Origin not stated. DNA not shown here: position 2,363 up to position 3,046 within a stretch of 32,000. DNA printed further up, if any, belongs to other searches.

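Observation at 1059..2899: merR-merT-merP cluster with no merA; a Cys-rich AhpD/CMD-family protein sits where the reductase would be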

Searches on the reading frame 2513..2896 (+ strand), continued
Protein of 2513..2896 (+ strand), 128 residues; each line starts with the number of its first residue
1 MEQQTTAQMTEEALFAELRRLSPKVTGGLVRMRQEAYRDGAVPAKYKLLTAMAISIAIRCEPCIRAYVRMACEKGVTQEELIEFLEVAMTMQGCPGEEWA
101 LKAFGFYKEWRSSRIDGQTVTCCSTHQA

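Call 45: find_homologous_proteins(query=P0151, max_evalue=1e-10)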
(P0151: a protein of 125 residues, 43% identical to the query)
Query P0151 (125 aa): 638 proteins with E <= 1e-10 among 708 candidates; the best 120 are listed.
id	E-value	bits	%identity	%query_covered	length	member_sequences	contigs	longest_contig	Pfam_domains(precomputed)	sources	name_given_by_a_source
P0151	6.9e-76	270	100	100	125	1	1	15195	PF02627.26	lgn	-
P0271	7.4e-62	225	83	99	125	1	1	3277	PF02627.26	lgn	-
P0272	1.1e-55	205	74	98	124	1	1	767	PF02627.26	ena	-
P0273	1.0e-54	202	75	98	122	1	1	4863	PF02627.26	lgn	-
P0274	1.7e-53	198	73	99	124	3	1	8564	PF02627.26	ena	-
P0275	7.3e-53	196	74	96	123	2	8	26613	PF02627.26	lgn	-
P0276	1.1e-52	195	72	98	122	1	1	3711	PF02627.26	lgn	-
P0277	1.7e-52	195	75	94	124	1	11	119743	PF02627.26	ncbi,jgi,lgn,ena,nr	ncbi:MAG: hypothetical protein COV52_01640 [Gammaproteobacteria bacterium CG11_big_fil_rev_8_21_14_0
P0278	3.7e-51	190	75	96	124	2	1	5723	PF02627.26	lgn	-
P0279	1.0e-50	189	71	98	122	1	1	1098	PF02627.26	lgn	-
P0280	1.9e-50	188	73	96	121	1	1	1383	PF02627.26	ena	-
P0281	4.5e-50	187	72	96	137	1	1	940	PF02627.26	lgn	-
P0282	4.9e-50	187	70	98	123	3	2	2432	PF02627.26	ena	-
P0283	5.5e-50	186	70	98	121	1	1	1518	PF02627.26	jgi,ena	-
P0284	1.1e-49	185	70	96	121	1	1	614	PF02627.26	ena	-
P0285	1.5e-49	185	69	97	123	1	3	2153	PF02627.26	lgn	-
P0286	1.6e-49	185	69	98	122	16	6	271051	PF02627.26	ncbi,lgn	ncbi:carboxymuconolactone decarboxylase family protein [Legionella pneumophila serogroup 1]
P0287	2.2e-49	185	70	97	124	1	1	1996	PF02627.26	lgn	-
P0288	3.2e-49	184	69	98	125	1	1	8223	PF02627.26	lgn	-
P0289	5.7e-49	183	68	98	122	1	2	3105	PF02627.26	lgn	-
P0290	5.9e-49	183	67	98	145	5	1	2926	PF02627.26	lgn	-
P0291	7.8e-49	183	69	97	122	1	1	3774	PF02627.26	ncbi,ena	-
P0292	7.9e-49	183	67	98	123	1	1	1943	PF02627.26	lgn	-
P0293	1.4e-48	182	68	96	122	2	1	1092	PF02627.26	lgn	-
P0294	1.9e-48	181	70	96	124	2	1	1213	PF02627.26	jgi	-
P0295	2.0e-48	181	68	98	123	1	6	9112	PF02627.26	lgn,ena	-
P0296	2.5e-48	181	67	98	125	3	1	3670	PF02627.26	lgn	-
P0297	2.6e-48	181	67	98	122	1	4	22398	PF02627.26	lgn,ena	-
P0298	2.6e-48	181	70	98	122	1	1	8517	PF02627.26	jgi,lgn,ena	-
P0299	3.8e-48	181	71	92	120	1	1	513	PF02627.26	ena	-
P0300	4.4e-48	180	67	98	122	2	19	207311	PF02627.26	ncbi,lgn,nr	ncbi:TPA: carboxymuconolactone decarboxylase family protein [Legionella pneumophila]|nr:carboxymucon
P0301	5.1e-48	180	68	98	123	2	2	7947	PF02627.26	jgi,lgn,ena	-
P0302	9.9e-48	179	69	97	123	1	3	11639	PF02627.26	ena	-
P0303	1.1e-47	179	70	96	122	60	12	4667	PF02627.26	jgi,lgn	jgi:alkylhydroperoxidase/carboxymuconolactone decarboxylase family protein YurZ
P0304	1.2e-47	179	69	96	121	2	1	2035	PF02627.26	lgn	-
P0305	1.8e-47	178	68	96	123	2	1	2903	PF02627.26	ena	-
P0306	2.0e-47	178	65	97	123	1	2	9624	PF02627.26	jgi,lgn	-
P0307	2.4e-47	178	67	100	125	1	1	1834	PF02627.26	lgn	-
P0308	2.7e-47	178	69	97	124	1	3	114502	PF02627.26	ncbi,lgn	ncbi:TPA: carboxymuconolactone decarboxylase family protein [Legionella pneumophila]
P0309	3.4e-47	177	68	96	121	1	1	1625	PF02627.26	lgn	-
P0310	3.4e-47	177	67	98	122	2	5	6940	PF02627.26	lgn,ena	-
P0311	3.6e-47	177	69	96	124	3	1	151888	PF02627.26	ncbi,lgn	-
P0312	4.2e-47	177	69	96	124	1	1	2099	PF02627.26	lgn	-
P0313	4.7e-47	177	71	96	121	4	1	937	PF02627.26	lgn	-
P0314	4.8e-47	177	65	99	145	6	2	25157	PF02627.26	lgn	-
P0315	4.9e-47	177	68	96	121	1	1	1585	PF02627.26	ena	-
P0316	5.2e-47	177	69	97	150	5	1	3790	PF02627.26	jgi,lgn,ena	-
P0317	6.1e-47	177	65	98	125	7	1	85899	PF02627.26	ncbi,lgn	ncbi:TPA: carboxymuconolactone decarboxylase family protein [Legionella anisa]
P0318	6.2e-47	177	67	98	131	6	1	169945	PF02627.26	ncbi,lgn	-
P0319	7.7e-47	176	66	98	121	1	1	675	PF02627.26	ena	-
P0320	1.0e-46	176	66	98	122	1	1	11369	PF02627.26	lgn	-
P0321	1.1e-46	176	67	96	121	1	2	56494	PF02627.26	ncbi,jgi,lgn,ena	-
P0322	1.2e-46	176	67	97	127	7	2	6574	PF02627.26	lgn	-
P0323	1.5e-46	175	64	99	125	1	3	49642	PF02627.26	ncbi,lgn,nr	ncbi:TPA: carboxymuconolactone decarboxylase family protein [Legionella pneumophila]|nr:carboxymucon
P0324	1.7e-46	175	68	96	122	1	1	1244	PF02627.26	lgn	-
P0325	1.7e-46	175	68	96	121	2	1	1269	PF02627.26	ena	-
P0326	1.7e-46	175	67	98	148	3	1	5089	PF02627.26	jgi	jgi:alkylhydroperoxidase/carboxymuconolactone decarboxylase family protein YurZ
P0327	1.9e-46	175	66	98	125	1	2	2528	PF02627.26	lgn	-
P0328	2.0e-46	175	69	96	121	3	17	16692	PF02627.26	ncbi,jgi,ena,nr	ncbi:MAG TPA: carboxymuconolactone decarboxylase family protein [Burkholderiales bacterium]|nr:carbo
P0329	2.5e-46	175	68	96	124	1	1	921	PF02627.26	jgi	-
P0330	2.7e-46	175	69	96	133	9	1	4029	PF02627.26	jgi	-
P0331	2.8e-46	175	67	96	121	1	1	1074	PF02627.26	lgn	-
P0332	3.8e-46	174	66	97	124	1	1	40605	PF02627.26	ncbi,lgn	ncbi:MAG: carboxymuconolactone decarboxylase family protein [Candidatus Berkiella sp.]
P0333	4.4e-46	174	66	98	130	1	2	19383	PF02627.26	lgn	-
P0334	4.6e-46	174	66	98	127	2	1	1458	PF02627.26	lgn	-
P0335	5.3e-46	174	64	97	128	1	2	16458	PF02627.26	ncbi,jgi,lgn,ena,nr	ncbi:MAG TPA: carboxymuconolactone decarboxylase family protein [Candidatus Babeliales bacterium]|nr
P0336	5.5e-46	174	65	98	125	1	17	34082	PF02627.26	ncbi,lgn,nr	ncbi:TPA: carboxymuconolactone decarboxylase family protein [Legionella pneumophila subsp. pneumophi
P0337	6.5e-46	173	68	96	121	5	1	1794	PF02627.26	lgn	-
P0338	8.0e-46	173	68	96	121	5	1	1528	PF02627.26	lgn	-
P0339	8.3e-46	173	67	96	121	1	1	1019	PF02627.26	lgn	-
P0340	8.5e-46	173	66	97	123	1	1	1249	PF02627.26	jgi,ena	-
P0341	8.7e-46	173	66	96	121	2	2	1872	PF02627.26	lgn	-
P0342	9.0e-46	173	67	96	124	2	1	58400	PF02627.26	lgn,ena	-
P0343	1.4e-45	172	66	98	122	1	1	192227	PF02627.26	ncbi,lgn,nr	ncbi:TPA: carboxymuconolactone decarboxylase family protein [Legionella pneumophila]|nr:carboxymucon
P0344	2.1e-45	172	63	96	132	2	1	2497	PF02627.26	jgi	jgi:alkylhydroperoxidase/carboxymuconolactone decarboxylase family protein YurZ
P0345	2.3e-45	172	70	96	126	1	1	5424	PF02627.26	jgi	jgi:alkylhydroperoxidase/carboxymuconolactone decarboxylase family protein YurZ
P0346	2.7e-45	171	68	96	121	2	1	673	PF02627.26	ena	-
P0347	3.1e-45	171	64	98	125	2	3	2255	PF02627.26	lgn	-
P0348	3.8e-45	171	68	96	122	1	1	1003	PF02627.26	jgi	-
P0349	4.2e-45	171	67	96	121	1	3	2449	PF02627.26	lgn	-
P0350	4.4e-45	171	64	96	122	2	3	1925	PF02627.26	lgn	-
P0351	4.9e-45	171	69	96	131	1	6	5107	PF02627.26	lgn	-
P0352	7.3e-45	170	64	96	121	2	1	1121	PF02627.26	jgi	jgi:alkylhydroperoxidase/carboxymuconolactone decarboxylase family protein YurZ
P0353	8.3e-45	170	65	97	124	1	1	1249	PF02627.26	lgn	-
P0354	1.0e-44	169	66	92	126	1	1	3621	PF02627.26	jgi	-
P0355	1.6e-44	169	63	96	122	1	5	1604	PF02627.26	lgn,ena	-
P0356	1.6e-44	169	67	96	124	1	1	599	PF02627.26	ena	-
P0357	1.8e-44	169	65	96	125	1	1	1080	PF02627.26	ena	-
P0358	2.4e-44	168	62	98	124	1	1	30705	PF02627.26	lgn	-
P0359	2.7e-44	168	63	96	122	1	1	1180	PF02627.26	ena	-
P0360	2.7e-44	168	63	99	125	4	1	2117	PF02627.26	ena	-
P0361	3.5e-44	168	65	96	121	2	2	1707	PF02627.26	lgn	-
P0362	4.2e-44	167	64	96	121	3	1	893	PF02627.26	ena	-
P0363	4.4e-44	167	65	96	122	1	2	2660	PF02627.26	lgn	-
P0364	5.9e-44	167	63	95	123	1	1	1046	PF02627.26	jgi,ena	-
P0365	6.4e-44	167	64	96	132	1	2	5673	PF02627.26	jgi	-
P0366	7.5e-44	167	64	96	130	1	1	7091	PF02627.26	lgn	-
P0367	7.8e-44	167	63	96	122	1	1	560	PF02627.26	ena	-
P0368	1.5e-43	166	65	96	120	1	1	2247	PF02627.26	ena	-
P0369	1.6e-43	166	64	96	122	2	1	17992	PF02627.26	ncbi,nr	ncbi:MAG TPA: carboxymuconolactone decarboxylase family protein [Burkholderiales bacterium]|nr:carbo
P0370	2.0e-43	165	64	100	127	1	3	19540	PF02627.26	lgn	-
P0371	2.2e-43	165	66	96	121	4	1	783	PF02627.26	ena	-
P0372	4.0e-43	164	66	94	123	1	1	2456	PF02627.26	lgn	-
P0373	6.3e-43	164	64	94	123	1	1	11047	PF02627.26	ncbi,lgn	-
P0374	7.9e-43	163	60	99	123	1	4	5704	PF02627.26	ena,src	-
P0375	8.2e-43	163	61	98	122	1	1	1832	PF02627.26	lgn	-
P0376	1.1e-42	163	63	93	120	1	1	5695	PF02627.26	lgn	-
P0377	1.3e-42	163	63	94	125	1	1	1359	PF02627.26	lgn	-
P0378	1.9e-42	162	62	96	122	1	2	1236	PF02627.26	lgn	-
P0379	2.2e-42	162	62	92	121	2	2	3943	PF02627.26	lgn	-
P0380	2.6e-42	162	63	96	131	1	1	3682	PF02627.26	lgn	-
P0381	2.6e-42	162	65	92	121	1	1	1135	PF02627.26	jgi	jgi:AhpD family alkylhydroperoxidase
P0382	3.0e-42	162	66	92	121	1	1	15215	PF02627.26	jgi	jgi:AhpD family alkylhydroperoxidase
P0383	3.7e-42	161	63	92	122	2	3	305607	PF02627.26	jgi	jgi:AhpD family alkylhydroperoxidase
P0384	4.2e-42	161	63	98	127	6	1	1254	PF02627.26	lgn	-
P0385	4.9e-42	161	63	96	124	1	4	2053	PF02627.26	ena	-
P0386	9.3e-42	160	62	96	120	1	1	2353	PF02627.26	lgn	-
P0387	1.3e-41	159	63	96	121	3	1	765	PF02627.26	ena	-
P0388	1.5e-41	159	63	96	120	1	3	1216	PF02627.26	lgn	-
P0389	1.8e-41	159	65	96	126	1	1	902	PF02627.26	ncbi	-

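Call 46: find_encoding_contigs(protein=P0286, flank=6000, max_places=3)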
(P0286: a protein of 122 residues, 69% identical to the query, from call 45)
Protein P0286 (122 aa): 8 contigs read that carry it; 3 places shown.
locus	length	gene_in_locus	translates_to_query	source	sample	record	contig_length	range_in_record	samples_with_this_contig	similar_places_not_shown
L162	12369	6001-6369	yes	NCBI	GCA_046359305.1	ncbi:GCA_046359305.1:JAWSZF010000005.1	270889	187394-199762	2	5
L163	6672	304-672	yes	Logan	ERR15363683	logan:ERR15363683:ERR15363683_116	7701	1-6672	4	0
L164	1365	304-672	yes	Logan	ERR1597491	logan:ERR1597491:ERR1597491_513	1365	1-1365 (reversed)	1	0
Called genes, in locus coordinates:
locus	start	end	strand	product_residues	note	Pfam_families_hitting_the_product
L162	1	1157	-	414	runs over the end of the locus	PF02321:OEP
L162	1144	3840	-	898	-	PF00690:Cation_ATPase_N, PF00122:E1-E2_ATPase, PF00702:Hydrolase, PF13246:Cation_ATPase, PF00689:Cation_ATPase_C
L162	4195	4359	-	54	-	-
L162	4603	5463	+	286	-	-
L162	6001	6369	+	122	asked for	PF02627:CMD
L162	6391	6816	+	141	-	PF13411:MerR_1, PF00376:MerR, PF09278:MerR-DNA-bind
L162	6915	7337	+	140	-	PF03203:MerC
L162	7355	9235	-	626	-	PF03432:Relaxase, PF22863:TraI_middle, PF18821:LPD7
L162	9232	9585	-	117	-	PF21983:NikA-like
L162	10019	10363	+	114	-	PF17273:DUF5338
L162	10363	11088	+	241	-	PF02374:ArsA_ATPase (faint)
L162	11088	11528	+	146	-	PF11657:Activator-TraM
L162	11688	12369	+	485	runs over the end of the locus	PF04326:SLFN_AlbA_2, PF13749:HATPase_c_4, PF21247:Fic-like_C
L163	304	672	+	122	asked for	PF02627:CMD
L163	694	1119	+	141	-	PF13411:MerR_1, PF00376:MerR, PF09278:MerR-DNA-bind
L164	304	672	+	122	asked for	PF02627:CMD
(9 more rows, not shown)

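Call 59: search_dna_similar(query=P0286, collection=plasmids, mode=protein, max_rows=25, max_evalue=1e-10, rows=spread)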
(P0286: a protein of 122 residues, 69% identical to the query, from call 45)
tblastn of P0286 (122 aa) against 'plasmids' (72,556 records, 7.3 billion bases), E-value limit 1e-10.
Records with a match: 11; places in all: 11; records where one place covers at least 80% of the query: 10.
Best place of each record, by identity: 60-80% 10; <60% 1.
By first word of the organism name: Ralstonia 4; Cupriavidus 3; Legionella 2; Methylocapsa 1; Paraburkholderia 1.
By predicted mobility (MOB-suite, as given by PLSDB): conjugative 4; non-mobilizable 4; mobilizable 3.
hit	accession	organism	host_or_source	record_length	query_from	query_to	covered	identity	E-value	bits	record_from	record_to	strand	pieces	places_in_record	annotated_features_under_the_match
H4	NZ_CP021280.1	Legionella pneumophila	protozoa,bulk water sample from a shower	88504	1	122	100%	72.1%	1e-49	175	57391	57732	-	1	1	carboxymuconolactone decarboxylase family protein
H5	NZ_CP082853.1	Legionella anisa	-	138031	1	122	100%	72.1%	3e-40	188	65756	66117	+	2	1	carboxymuconolactone decarboxylase family protein | hypothetical protein | FAD-binding oxidoreductase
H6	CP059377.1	Ralstonia solanacearum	cell clture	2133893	5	120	95%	61.5%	1e-40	149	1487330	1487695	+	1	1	carboxymuconolactone decarboxylase family protein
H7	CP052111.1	Ralstonia solanacearum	tomato,cell culture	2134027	5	120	95%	61.5%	1e-40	149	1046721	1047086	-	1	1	carboxymuconolactone decarboxylase family protein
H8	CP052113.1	Ralstonia solanacearum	tomato,cell culture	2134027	5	120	95%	61.5%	1e-40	149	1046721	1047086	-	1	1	carboxymuconolactone decarboxylase family protein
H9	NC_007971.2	Cupriavidus metallidurans CH34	-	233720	8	109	84%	67.6%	7e-40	147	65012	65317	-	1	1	carboxymuconolactone decarboxylase family protein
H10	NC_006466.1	Cupriavidus metallidurans CH34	-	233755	8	109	84%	67.6%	7e-40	147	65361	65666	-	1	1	carboxymuconolactone decarboxylase family protein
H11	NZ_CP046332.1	Cupriavidus metallidurans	sedimentation pond in a zinc factory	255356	8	109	84%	67.6%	7e-40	147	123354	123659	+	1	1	carboxymuconolactone decarboxylase family protein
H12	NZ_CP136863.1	Methylocapsa polymorpha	Shagnum peat sample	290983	5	122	97%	54.6%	8e-37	138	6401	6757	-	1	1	carboxymuconolactone decarboxylase family protein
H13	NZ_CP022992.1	Paraburkholderia aromaticivorans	-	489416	2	100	81%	64.6%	5e-34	130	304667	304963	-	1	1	none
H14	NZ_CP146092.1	Ralstonia sp. RRA.1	-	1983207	62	120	48%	64.6%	1e-16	81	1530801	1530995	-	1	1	none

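Call 60: get_annotated_region(hit=H9, flank=5000)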
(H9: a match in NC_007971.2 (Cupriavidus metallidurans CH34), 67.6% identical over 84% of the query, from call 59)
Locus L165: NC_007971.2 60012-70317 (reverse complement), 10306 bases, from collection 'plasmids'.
description: Cupriavidus metallidurans CH34 plasmid pMOL30, complete sequence
organism: Cupriavidus metallidurans CH34 (NCBI taxid 266264)
taxonomy: Bacteria; Pseudomonadota; Betaproteobacteria; Burkholderiales; Burkholderiaceae; Cupriavidus; Cupriavidus metallidurans; Cupriavidus metallidurans CH34
host: -; source: -; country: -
typing (MOB-suite, as given by PLSDB): conjugative; replicon rep_cluster_332; relaxase MOBP,MOBP; mating-pair formation MPF_F
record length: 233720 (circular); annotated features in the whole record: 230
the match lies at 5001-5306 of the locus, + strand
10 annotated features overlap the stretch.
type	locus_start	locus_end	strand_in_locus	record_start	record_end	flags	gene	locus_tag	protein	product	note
CDS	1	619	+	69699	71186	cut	-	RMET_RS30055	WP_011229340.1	tyrosine-type recombinase/integrase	GO:0015074 - DNA integration [Evidence IEA]; GO:0006310 - DNA recombination [Evidence IEA]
CDS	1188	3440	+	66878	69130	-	-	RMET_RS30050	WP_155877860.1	c-type cytochrome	-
CDS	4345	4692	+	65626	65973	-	-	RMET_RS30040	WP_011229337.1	mercuric transporter MerT family protein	-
CDS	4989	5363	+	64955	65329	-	-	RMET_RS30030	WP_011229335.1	carboxymuconolactone decarboxylase family protein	-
CDS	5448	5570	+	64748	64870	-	-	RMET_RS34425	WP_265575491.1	hypothetical protein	-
CDS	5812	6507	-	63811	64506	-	-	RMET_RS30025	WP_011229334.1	FCD domain-containing protein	-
CDS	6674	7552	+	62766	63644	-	-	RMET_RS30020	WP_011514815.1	fumarylacetoacetate hydrolase family protein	-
CDS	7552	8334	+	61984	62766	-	-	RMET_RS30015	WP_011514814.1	alpha/beta fold hydrolase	-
CDS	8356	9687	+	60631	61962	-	-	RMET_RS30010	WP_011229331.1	amidohydrolase family protein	-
CDS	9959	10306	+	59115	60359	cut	-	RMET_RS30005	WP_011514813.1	MBL fold metallo-hydrolase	-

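Call 61: predict_structure(alignment_id=A3)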
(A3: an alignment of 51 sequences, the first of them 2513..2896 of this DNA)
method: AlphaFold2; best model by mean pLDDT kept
length: 128 residues; sequences in the alignment: 51
mean_pLDDT: 83.8   pTM: 0.71
mean pLDDT of the five models: 83.8, 81.2, 79.9, 79.4, 77.2
residues with pLDDT >= 90: 74; 70-90: 29; 50-70: 9; < 50: 16
segments of 3 or more residues with pLDDT < 50: 1-4, 117-128
pLDDT, mean of each block of 10 residues (from residue 1): 51 77 81 91 98 97 96 97 97 93 97 65 41
secondary structure, 60 per line:
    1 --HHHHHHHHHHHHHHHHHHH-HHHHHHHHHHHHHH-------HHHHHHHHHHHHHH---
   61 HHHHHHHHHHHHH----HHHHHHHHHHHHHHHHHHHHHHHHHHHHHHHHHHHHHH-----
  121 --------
elements in order: H3-21 H23-36 H44-57 H61-73 H78-115

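Call 69: get_annotated_region(hit=H6, flank=4000)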
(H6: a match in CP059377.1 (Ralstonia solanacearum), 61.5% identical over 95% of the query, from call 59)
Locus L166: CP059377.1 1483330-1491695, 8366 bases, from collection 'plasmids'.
description: Ralstonia solanacearum strain FJAT15244-F8 plasmid plas1, complete sequence
organism: Ralstonia solanacearum (NCBI taxid 305)
taxonomy: Bacteria; Pseudomonadota; Betaproteobacteria; Burkholderiales; Burkholderiaceae; Ralstonia; Ralstonia solanacearum
host: -; source: cell clture; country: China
typing (MOB-suite, as given by PLSDB): mobilizable; relaxase MOBP
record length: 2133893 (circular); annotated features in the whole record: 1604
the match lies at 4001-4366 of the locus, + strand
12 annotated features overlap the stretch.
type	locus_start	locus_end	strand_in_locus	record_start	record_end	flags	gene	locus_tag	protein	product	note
CDS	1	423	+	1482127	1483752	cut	mqo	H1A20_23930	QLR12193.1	malate dehydrogenase (quinone)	-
CDS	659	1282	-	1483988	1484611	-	-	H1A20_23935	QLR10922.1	TetR/AcrR family transcriptional regulator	-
CDS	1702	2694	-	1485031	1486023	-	-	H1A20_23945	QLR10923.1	DNA-binding protein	-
CDS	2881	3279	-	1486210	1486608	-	merR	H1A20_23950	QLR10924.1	Hg(II)-responsive transcriptional regulator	-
CDS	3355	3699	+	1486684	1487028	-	-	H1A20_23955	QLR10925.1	mercury transporter MerT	-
CDS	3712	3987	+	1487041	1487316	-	merP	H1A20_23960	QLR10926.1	mercury resistance system periplasmic binding protein MerP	-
CDS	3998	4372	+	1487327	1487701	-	-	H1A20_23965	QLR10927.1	carboxymuconolactone decarboxylase family protein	-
CDS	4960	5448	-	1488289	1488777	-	-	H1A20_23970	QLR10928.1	DUF411 domain-containing protein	-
CDS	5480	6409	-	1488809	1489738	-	copD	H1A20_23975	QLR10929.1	copper homeostasis membrane protein CopD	-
CDS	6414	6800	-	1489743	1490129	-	copC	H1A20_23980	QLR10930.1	copper homeostasis periplasmic binding protein CopC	-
CDS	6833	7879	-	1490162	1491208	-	-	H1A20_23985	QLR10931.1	copper resistance protein B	-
CDS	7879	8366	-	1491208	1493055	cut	-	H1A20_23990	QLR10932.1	copper resistance system multicopper oxidase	-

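Call 70: get_annotated_region(hit=H5, flank=4000)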
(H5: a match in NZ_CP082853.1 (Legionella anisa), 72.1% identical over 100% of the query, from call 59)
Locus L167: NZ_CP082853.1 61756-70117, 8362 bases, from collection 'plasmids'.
description: Legionella anisa strain FDAARGOS_1480 plasmid unnamed1, complete sequence
organism: Legionella anisa (NCBI taxid 28082)
taxonomy: Bacteria; Pseudomonadota; Gammaproteobacteria; Legionellales; Legionellaceae; Legionella; Legionella anisa
host: -; source: -; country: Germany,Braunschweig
typing (MOB-suite, as given by PLSDB): non-mobilizable; replicon rep_cluster_522
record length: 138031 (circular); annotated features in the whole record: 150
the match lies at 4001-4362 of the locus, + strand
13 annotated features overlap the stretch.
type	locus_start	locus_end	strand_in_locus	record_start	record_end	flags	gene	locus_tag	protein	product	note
CDS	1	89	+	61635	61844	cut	-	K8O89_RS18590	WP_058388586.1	cold-shock protein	-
CDS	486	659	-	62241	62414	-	-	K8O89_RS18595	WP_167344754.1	hypothetical protein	-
CDS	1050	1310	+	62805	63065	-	-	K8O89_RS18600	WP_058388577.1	type II toxin-antitoxin system RelB/DinJ family antitoxin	GO:0006355 - regulation of DNA-templated transcription [Evidence IEA]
CDS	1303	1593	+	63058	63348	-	-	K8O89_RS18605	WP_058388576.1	type II toxin-antitoxin system YafQ family toxin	-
CDS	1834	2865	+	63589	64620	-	-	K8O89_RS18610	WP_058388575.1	SEL1-like repeat protein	-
CDS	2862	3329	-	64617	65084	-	-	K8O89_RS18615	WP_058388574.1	DUF4156 domain-containing protein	-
CDS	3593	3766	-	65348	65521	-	-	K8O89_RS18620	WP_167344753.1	hypothetical protein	-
CDS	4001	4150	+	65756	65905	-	-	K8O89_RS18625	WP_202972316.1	hypothetical protein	-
CDS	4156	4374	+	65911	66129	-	-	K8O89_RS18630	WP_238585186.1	carboxymuconolactone decarboxylase family protein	-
CDS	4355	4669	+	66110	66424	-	-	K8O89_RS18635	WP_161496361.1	FAD-binding oxidoreductase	-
CDS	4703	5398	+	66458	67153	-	-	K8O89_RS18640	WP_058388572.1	DUF3330 domain-containing protein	-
CDS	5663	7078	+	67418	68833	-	-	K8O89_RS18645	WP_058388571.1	malic enzyme-like NAD(P)-binding protein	-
CDS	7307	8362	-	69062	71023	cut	-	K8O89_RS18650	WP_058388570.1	diguanylate cyclase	GO:0009966 - regulation of signal transduction [Evidence IEA]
